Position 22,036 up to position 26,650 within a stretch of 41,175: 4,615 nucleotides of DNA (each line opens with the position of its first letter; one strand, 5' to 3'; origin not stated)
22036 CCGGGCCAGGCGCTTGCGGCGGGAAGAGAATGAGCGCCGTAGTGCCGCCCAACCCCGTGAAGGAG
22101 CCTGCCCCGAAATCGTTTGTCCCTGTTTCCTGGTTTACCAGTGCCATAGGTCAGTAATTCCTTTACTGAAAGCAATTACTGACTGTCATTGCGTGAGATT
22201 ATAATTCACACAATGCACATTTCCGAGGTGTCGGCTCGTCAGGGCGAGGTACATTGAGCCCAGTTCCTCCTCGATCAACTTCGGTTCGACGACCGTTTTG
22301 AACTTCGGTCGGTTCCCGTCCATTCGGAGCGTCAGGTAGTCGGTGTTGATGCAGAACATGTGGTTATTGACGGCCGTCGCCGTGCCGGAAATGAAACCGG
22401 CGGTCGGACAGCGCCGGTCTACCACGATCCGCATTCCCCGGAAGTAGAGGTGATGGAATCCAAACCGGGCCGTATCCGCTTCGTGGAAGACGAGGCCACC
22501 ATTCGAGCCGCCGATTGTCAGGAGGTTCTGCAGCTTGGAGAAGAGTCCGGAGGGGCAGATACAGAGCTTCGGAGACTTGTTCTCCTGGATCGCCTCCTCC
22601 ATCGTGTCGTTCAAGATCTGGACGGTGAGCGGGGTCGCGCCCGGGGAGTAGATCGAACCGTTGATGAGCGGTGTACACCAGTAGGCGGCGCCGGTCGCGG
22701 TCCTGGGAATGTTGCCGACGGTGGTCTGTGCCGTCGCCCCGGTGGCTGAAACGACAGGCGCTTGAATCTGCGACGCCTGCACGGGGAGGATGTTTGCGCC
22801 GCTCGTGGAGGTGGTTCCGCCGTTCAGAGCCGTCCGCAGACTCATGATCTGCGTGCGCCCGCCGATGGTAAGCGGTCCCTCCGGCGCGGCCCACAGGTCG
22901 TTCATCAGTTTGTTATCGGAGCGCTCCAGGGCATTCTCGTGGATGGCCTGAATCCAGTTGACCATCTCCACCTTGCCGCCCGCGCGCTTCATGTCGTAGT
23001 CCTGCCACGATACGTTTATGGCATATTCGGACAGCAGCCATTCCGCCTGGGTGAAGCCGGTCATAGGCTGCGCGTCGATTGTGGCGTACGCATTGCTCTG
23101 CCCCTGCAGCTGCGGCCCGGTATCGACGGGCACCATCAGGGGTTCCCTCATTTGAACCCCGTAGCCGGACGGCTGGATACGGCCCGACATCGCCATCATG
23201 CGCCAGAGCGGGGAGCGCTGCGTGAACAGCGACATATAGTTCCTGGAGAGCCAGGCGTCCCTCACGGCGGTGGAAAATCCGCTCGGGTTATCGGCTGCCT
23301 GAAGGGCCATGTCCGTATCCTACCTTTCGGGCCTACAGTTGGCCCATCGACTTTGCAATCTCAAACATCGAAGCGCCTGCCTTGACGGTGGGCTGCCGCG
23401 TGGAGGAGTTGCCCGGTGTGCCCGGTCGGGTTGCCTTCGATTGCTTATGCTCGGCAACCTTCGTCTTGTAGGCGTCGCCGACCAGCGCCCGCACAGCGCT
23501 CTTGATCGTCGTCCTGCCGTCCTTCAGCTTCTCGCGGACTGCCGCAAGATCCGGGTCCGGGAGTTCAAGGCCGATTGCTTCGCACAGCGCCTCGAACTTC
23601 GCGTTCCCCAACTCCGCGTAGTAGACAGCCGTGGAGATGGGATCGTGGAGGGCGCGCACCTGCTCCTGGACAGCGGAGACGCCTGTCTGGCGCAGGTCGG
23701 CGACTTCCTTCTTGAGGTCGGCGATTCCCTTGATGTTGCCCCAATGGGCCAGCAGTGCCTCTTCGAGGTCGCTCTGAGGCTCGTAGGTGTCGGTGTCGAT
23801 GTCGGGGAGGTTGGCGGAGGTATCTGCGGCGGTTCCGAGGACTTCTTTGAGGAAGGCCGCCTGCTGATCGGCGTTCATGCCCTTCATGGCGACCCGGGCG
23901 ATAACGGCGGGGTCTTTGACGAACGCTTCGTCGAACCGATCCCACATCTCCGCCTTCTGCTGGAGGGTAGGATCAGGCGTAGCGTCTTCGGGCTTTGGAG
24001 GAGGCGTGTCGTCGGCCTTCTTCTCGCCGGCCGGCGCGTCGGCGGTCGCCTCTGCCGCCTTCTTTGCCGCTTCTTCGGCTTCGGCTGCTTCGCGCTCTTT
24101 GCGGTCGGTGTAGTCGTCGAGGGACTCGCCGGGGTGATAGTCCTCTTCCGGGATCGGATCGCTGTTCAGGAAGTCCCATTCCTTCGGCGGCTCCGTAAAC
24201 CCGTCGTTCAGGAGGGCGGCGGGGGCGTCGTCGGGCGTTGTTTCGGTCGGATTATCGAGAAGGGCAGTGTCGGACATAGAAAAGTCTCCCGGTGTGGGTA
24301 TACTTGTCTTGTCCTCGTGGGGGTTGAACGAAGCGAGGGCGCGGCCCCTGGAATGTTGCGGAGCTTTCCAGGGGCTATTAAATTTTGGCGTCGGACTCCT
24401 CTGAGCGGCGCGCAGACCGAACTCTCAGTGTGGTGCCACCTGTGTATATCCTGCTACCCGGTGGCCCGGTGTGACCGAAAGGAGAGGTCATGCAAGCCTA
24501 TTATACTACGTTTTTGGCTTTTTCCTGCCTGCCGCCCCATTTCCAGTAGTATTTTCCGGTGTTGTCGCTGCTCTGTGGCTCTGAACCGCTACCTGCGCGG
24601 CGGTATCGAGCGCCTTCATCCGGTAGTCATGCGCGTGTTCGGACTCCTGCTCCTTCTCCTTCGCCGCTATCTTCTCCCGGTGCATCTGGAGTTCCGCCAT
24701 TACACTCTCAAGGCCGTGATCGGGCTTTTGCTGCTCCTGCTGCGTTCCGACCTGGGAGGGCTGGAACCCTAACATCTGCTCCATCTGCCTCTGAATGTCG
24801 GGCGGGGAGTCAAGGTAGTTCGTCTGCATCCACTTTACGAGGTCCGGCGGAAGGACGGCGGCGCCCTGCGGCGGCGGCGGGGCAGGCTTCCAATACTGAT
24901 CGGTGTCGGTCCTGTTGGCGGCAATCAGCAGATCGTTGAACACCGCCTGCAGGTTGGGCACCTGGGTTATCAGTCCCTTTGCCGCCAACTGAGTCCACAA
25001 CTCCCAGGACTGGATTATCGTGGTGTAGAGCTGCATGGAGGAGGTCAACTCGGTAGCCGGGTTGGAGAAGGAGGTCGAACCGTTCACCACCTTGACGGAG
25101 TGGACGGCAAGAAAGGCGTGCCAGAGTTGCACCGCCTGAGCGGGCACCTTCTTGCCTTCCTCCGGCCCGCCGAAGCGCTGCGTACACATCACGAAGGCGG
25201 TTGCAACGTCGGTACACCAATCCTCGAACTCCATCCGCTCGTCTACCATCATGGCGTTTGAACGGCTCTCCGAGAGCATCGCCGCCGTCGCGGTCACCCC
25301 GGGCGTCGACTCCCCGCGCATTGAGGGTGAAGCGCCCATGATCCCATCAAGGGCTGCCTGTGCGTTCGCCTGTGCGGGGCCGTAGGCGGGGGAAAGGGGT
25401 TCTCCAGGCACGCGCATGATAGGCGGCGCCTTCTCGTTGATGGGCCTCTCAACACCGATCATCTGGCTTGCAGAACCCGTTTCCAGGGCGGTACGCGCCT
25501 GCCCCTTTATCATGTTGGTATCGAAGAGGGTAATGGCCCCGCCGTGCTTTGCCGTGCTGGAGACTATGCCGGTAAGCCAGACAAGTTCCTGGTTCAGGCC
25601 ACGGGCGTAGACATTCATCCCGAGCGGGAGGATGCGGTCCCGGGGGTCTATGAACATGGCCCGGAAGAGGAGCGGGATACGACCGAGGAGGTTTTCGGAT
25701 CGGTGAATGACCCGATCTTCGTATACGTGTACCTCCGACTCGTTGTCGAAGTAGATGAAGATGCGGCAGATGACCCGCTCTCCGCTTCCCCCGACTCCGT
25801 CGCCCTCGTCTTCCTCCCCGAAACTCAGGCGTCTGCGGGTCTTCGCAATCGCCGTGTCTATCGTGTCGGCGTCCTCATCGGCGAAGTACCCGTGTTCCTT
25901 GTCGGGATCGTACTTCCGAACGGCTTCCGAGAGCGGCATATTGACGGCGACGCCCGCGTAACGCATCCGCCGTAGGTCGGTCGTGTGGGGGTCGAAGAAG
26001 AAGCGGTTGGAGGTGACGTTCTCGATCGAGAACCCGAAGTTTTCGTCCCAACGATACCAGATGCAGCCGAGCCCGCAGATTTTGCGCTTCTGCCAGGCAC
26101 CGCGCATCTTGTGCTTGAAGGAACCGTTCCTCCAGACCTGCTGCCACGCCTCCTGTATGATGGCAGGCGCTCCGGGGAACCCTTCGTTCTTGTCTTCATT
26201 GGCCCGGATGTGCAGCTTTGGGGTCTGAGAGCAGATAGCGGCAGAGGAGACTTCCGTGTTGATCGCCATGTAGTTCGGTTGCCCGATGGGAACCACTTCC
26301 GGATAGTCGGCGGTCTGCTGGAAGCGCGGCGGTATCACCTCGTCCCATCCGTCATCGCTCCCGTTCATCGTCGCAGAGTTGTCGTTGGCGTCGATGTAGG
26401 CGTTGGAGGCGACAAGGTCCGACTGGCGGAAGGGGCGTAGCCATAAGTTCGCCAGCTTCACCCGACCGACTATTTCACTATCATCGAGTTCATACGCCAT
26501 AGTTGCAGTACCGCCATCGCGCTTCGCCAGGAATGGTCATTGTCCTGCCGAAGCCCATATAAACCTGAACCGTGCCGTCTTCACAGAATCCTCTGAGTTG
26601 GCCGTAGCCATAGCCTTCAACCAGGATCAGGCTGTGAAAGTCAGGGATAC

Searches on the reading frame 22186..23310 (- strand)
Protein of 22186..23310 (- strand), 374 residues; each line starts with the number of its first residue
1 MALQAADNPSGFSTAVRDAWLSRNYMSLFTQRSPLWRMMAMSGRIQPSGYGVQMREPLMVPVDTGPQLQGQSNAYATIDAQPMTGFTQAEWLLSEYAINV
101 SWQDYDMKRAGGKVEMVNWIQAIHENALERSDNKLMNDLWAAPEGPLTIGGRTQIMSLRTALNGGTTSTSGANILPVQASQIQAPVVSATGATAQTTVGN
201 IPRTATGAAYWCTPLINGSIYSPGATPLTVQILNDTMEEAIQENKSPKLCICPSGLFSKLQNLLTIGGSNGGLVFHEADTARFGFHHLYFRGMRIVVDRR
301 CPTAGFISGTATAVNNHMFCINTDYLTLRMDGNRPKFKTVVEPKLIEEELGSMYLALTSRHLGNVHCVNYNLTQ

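Call 31: search_protein_families(library=phrogs, proteins=[window:22186-23310:-], max_evalue=0.00001)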
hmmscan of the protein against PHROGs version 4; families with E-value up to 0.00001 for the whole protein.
window:22186-23310:- (374 aa): 1 family
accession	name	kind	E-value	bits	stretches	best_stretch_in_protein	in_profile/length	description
phrog_9953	-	head and packaging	4.4e-18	66.7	1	192-331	157-283/329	major head protein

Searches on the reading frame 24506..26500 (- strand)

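Call 31: search_protein_families(library=phrogs, proteins=[window:24506-26500:-], max_evalue=0.00001)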
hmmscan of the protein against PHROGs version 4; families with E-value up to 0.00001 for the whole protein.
window:24506-26500:- (664 aa): 1 family
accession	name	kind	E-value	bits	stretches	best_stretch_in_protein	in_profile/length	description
phrog_156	-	head and packaging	1.5e-11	44.5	1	114-219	99-212/681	portal protein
